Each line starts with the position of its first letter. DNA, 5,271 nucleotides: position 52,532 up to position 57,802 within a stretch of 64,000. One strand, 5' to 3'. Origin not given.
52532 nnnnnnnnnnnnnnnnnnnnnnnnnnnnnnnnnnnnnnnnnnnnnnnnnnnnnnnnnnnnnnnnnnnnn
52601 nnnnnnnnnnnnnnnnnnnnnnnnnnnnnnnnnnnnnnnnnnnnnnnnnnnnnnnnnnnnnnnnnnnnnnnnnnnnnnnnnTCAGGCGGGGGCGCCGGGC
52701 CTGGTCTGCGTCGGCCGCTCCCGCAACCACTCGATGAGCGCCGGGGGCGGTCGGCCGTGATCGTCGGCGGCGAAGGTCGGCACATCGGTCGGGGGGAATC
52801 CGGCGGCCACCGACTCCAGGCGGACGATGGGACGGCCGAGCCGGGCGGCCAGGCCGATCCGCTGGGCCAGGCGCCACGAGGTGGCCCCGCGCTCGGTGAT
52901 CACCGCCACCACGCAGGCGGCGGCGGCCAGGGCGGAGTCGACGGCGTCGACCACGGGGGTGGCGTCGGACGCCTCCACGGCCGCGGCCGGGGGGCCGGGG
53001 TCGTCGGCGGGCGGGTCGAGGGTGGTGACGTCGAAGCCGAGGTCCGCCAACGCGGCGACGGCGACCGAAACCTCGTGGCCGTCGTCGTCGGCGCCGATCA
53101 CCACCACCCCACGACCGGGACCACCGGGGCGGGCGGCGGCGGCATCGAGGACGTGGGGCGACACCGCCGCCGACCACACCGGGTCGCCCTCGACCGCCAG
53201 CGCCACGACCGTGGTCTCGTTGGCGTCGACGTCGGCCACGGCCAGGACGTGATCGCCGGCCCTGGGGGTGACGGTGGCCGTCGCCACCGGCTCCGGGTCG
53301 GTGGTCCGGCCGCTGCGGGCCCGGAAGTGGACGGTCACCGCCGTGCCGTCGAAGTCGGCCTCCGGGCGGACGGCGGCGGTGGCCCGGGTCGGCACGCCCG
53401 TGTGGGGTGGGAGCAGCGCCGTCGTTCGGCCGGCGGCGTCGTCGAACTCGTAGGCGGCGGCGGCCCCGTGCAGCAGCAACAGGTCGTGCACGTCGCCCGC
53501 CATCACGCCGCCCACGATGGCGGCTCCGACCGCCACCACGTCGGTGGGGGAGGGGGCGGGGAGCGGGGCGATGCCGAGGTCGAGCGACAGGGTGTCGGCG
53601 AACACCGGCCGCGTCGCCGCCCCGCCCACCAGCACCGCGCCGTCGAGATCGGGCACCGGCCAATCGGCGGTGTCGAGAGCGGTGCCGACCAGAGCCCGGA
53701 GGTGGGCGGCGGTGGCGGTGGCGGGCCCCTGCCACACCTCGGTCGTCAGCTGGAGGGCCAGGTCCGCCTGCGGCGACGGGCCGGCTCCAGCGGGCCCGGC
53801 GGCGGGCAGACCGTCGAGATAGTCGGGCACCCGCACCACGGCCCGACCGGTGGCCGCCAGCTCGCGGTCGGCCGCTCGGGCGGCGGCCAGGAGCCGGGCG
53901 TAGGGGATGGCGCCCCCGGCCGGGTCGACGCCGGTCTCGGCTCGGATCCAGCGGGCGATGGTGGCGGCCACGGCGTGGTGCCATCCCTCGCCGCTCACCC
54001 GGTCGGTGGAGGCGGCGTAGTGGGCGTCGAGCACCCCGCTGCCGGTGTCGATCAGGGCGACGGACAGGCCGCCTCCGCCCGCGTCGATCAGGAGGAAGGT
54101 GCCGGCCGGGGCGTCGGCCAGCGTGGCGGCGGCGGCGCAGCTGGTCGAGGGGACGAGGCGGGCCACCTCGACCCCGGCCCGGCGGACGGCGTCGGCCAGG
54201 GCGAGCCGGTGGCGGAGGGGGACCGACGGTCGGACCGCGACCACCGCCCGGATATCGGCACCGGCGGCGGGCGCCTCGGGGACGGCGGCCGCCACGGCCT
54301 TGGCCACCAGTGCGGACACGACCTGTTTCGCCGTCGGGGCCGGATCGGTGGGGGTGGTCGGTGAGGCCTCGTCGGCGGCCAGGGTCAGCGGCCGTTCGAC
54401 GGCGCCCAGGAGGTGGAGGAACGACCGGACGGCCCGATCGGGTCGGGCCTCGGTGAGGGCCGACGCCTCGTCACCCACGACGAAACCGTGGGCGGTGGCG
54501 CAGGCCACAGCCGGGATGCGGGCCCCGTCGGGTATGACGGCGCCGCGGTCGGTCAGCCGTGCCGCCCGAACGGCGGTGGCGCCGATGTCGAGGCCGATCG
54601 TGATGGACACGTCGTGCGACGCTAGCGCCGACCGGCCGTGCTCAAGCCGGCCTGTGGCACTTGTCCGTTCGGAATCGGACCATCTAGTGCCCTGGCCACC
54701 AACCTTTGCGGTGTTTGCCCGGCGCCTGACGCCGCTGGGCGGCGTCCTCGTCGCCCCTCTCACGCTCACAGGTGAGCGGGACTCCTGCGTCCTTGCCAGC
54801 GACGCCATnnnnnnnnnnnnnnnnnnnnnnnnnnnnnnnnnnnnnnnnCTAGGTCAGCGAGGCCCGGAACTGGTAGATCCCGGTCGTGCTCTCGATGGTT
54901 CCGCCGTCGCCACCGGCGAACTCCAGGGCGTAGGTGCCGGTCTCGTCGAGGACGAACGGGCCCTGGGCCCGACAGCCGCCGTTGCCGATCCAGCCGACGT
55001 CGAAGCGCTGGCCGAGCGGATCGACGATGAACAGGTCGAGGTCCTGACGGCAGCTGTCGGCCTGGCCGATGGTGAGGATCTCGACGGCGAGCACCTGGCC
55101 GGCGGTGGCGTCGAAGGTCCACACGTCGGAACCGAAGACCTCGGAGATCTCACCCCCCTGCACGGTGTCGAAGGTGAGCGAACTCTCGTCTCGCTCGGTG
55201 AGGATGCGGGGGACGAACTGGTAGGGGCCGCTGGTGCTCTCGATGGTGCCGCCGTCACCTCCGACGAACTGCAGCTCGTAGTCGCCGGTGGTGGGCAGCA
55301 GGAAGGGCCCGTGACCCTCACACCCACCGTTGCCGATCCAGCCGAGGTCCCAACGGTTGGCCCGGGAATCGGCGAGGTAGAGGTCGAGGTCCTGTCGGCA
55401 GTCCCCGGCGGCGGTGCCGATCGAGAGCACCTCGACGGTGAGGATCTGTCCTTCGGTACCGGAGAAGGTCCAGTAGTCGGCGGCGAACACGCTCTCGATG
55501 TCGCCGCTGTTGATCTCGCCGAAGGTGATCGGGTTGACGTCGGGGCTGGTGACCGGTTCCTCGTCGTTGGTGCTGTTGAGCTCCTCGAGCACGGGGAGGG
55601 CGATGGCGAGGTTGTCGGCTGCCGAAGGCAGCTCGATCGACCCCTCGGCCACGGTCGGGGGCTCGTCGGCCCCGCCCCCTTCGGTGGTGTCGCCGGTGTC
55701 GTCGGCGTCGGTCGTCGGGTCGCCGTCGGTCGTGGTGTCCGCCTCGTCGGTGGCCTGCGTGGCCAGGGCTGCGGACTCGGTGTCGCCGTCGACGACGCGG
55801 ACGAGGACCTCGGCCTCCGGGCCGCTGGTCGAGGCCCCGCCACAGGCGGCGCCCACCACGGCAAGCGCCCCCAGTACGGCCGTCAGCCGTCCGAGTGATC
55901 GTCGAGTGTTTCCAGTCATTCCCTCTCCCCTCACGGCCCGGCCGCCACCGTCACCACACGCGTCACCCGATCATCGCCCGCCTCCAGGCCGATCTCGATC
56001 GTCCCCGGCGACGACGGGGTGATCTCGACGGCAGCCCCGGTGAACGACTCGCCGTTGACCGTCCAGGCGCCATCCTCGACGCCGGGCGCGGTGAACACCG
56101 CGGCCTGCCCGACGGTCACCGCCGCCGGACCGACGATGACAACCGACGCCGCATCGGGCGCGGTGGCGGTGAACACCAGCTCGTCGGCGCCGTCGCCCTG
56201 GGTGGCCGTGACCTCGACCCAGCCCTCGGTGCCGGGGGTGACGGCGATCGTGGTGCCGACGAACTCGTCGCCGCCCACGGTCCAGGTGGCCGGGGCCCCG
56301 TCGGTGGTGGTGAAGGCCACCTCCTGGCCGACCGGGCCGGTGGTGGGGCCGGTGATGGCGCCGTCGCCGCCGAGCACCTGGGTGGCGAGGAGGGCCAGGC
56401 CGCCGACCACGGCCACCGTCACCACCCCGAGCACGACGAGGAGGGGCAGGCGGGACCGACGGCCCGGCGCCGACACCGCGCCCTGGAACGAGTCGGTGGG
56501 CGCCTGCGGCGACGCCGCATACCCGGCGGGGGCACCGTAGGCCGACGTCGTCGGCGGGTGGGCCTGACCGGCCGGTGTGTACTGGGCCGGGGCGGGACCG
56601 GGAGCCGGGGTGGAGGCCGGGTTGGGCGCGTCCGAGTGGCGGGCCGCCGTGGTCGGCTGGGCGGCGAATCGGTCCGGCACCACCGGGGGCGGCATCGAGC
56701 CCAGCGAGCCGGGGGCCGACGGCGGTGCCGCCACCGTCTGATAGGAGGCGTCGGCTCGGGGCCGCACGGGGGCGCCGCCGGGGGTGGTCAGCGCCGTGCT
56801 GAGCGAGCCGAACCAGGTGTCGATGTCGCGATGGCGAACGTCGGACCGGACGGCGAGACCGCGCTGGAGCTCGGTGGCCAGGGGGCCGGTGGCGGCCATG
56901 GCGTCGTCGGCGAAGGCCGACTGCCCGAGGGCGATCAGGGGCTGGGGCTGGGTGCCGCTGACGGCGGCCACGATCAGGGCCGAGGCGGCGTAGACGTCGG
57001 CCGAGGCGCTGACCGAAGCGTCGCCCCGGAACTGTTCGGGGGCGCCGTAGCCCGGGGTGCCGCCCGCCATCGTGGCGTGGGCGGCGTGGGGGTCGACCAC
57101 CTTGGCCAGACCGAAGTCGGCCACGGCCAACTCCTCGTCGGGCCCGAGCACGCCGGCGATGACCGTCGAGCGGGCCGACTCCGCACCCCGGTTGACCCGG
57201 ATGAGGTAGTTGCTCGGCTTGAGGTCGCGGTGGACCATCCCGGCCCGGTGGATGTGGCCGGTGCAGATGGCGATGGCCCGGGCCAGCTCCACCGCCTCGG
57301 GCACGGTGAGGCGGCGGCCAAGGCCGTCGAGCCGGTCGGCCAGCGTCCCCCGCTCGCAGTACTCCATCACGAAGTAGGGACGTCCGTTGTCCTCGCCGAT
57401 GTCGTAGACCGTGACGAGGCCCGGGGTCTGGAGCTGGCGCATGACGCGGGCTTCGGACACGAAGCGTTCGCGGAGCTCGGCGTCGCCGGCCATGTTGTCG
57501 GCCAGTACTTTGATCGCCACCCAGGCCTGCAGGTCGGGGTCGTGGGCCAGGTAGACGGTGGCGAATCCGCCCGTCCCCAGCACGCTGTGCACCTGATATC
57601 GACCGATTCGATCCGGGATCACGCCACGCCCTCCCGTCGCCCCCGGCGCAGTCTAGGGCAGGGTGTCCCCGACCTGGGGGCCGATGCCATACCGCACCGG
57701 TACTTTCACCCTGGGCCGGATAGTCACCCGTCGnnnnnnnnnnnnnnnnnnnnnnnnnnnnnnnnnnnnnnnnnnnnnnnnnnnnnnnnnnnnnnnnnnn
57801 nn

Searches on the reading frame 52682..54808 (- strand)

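Call 21: search_protein_families(library=pfam, proteins=[window:52682-54808:-], max_evalue=0.001)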
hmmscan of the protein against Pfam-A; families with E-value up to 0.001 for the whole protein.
window:52682-54808:- (708 aa): 1 family
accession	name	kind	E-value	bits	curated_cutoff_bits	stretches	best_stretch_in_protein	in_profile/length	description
PF00012.26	HSP70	-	7.6e-22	77.7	20.6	1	165-494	114-434/599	Hsp70 protein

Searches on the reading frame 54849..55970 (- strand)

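Call 21: search_protein_families(library=pfam, proteins=[window:54849-55970:-], max_evalue=0.001)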
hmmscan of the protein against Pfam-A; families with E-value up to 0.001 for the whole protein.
window:54849-55970:- (373 aa): 1 family
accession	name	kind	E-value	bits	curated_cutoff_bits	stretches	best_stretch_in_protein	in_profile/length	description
PF04151.21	PPC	-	8.4e-13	49.4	25.9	2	165-233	3-66/70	Bacterial pre-peptidase C-terminal domain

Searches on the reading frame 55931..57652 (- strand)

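Call 21: search_protein_families(library=pfam, proteins=[window:55931-57652:-], max_evalue=0.001)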
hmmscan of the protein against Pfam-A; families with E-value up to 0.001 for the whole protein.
window:55931-57652:- (573 aa): 3 families
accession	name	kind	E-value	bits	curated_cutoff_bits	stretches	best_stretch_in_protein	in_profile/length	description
PF00069.31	Pkinase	-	9.9e-36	123.9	31.7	1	19-238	1-198/263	Protein kinase domain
PF07714.23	PK_Tyr_Ser-Thr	-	5.3e-26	91.9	23.1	1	21-238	3-206/258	Protein tyrosine and serine/threonine kinase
PF01636.29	APH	-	0.00014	22.2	23.2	0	59-155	32-129/239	Phosphotransferase enzyme family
